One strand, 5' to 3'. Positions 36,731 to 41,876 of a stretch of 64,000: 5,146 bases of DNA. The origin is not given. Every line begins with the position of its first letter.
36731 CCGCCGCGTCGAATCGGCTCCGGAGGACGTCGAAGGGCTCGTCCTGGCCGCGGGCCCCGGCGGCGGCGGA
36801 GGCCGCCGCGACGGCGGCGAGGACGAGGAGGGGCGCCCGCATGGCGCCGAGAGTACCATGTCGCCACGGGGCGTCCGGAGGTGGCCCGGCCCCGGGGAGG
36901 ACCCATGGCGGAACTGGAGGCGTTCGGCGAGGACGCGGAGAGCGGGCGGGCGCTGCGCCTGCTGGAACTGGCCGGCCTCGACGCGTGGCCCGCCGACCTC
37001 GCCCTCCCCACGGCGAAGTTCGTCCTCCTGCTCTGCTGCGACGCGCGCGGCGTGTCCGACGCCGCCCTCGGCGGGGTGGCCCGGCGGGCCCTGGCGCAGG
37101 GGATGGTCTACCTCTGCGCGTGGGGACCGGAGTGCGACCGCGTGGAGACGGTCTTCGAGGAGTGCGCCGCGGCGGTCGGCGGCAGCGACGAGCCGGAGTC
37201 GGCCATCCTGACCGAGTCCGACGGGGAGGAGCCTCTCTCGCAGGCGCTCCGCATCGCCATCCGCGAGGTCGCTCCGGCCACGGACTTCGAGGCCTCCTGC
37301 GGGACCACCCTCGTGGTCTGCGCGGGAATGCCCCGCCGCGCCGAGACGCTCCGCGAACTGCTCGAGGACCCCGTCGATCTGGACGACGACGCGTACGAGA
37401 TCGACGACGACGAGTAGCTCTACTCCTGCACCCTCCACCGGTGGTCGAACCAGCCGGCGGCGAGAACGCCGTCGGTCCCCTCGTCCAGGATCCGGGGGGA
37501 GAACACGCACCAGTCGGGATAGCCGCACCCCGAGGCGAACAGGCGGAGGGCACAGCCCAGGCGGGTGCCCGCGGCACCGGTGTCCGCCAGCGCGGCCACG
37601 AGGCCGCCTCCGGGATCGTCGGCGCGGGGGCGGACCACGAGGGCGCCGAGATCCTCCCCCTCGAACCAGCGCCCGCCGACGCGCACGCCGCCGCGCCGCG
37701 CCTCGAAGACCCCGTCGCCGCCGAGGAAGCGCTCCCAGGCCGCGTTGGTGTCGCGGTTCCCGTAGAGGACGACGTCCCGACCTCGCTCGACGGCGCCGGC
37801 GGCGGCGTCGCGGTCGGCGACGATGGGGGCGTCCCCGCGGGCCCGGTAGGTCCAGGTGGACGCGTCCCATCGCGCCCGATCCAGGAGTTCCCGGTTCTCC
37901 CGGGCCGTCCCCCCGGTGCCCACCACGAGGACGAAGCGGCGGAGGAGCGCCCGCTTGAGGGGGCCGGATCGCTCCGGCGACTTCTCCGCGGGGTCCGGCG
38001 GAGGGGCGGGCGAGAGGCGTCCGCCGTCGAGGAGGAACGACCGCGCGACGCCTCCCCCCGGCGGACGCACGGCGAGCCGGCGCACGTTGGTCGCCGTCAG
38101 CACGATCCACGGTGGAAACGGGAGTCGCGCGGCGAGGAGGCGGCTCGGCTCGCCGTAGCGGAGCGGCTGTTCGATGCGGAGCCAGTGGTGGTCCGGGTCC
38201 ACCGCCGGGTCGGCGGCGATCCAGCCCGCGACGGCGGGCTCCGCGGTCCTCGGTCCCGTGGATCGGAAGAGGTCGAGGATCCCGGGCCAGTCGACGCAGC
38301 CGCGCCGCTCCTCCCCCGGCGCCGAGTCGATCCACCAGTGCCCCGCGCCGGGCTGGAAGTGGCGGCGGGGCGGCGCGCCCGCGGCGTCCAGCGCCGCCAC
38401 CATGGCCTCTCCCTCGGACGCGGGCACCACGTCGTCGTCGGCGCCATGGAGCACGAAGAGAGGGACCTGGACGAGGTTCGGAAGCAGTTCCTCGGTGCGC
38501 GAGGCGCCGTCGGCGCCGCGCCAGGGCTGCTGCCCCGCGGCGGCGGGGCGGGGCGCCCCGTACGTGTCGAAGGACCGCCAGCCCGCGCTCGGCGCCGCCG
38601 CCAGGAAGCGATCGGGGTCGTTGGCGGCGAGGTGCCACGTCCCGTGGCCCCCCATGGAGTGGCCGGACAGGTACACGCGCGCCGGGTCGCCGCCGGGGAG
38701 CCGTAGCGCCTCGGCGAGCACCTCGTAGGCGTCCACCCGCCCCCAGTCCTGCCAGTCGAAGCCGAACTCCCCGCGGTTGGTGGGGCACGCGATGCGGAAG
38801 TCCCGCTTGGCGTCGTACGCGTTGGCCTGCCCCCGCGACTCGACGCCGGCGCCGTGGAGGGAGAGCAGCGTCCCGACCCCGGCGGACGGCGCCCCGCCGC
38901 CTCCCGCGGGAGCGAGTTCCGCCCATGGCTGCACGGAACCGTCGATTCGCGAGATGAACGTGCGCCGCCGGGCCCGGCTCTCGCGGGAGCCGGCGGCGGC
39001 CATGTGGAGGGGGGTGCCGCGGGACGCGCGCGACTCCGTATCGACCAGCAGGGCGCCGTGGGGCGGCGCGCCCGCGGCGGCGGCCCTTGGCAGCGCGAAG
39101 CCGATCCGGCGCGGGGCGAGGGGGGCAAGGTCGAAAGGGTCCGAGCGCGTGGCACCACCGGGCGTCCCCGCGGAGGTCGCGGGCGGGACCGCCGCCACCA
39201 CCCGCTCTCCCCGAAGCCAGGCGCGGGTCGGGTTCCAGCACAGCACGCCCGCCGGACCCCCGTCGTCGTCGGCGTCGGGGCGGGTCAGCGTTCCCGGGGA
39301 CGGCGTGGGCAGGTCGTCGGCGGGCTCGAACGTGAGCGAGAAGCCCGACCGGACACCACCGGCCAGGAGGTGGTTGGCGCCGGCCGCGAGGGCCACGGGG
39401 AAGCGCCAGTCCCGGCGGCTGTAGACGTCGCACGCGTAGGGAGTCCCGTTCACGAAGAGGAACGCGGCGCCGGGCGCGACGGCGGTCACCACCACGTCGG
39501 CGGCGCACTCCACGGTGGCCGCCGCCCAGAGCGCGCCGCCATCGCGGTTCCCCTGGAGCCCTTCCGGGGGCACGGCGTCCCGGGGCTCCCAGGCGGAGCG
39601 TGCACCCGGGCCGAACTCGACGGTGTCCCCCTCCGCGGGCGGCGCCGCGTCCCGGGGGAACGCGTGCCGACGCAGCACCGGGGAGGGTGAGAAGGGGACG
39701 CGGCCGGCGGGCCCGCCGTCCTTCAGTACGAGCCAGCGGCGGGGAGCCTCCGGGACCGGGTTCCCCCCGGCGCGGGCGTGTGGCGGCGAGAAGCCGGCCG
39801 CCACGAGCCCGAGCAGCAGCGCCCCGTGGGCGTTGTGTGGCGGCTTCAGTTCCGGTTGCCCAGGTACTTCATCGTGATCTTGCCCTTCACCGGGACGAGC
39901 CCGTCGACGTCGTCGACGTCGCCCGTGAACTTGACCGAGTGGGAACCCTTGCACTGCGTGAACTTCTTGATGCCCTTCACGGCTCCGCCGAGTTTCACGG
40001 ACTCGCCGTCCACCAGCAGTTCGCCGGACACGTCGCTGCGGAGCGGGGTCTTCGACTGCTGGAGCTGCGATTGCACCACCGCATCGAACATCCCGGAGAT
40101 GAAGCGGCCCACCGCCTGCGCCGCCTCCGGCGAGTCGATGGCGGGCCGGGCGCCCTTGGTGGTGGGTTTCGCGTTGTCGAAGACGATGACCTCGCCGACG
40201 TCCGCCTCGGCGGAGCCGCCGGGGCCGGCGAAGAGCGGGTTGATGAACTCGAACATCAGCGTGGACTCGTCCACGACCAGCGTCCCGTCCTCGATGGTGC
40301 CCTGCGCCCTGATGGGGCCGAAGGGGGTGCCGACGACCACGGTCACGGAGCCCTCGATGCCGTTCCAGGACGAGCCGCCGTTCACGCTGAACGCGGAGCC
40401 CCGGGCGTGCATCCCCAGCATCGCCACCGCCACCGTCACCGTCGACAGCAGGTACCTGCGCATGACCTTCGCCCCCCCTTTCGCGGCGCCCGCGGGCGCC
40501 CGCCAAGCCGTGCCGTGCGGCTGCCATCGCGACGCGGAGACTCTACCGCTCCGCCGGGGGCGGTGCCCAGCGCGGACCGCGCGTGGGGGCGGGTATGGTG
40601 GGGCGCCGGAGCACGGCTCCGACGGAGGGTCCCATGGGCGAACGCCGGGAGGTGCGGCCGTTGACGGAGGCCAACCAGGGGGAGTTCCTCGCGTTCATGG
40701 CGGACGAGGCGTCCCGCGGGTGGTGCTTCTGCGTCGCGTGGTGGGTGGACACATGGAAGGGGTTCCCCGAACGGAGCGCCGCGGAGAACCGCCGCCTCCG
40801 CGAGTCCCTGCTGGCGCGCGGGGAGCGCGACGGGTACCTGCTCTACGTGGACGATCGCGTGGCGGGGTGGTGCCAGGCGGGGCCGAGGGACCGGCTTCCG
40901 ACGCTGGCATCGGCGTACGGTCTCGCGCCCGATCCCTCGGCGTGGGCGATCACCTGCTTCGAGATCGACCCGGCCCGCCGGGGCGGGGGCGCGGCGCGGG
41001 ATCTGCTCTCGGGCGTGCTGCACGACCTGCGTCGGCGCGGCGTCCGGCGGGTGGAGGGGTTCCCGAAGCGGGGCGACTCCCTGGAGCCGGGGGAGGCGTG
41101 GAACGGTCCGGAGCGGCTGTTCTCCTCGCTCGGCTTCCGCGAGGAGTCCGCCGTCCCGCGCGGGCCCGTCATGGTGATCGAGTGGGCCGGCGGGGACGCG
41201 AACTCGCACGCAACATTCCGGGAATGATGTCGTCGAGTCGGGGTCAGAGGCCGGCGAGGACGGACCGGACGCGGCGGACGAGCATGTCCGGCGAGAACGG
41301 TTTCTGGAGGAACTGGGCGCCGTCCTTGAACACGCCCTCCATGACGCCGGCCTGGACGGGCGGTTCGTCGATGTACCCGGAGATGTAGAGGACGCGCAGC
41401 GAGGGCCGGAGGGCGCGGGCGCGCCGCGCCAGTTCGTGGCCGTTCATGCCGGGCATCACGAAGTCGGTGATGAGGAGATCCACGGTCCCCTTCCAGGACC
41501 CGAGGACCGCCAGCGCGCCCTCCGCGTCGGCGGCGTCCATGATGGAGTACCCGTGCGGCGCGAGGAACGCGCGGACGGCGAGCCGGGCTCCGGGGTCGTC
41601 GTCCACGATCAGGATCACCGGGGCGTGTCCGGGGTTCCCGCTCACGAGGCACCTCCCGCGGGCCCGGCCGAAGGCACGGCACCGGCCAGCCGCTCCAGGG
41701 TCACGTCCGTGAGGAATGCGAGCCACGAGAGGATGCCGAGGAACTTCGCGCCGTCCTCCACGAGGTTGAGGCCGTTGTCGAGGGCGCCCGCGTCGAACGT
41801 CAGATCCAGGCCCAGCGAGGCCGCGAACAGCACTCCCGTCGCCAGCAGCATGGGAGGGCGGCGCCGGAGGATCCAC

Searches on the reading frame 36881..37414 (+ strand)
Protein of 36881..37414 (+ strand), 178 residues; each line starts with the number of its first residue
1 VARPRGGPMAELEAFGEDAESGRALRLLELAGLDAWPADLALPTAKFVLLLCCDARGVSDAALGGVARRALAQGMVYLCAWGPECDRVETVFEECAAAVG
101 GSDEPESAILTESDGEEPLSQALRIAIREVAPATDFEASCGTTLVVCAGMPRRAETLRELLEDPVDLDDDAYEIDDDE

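Call 85: search_protein_families(library=pfam, proteins=[window:36881-37414:+], max_evalue=0.001)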
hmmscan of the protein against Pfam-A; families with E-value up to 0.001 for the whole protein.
window:36881-37414:+ (178 aa): 1 family
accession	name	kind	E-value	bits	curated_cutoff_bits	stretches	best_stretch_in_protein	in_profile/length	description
PF24733.1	DUF7684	-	4.8e-05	23.5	26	1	45-160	18-132/135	Domain of unknown function (DUF7684)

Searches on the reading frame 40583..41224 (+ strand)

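Call 85: search_protein_families(library=pfam, proteins=[window:40583-41224:+], max_evalue=0.001)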
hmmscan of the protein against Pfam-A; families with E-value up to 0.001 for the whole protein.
window:40583-41224:+ (214 aa): 1 family
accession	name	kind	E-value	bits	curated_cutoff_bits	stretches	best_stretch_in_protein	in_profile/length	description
PF00583.31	Acetyltransf_1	-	3.7e-07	30.9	20.7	1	58-157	9-96/116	Acetyltransferase (GNAT) family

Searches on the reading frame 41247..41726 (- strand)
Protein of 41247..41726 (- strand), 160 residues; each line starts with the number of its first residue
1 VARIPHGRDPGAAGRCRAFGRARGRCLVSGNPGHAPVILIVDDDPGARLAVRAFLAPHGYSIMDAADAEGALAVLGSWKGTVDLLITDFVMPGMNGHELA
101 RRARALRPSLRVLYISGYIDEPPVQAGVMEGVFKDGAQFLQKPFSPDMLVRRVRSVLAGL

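Call 85: search_protein_families(library=pfam, proteins=[window:41247-41726:-], max_evalue=0.001)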
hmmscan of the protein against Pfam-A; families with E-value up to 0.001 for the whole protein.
window:41247-41726:- (160 aa): 1 family
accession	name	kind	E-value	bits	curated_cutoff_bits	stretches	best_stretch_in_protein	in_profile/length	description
PF00072.30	Response_reg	-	9.9e-20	71.2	30.2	1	38-154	1-111/111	Response regulator receiver domain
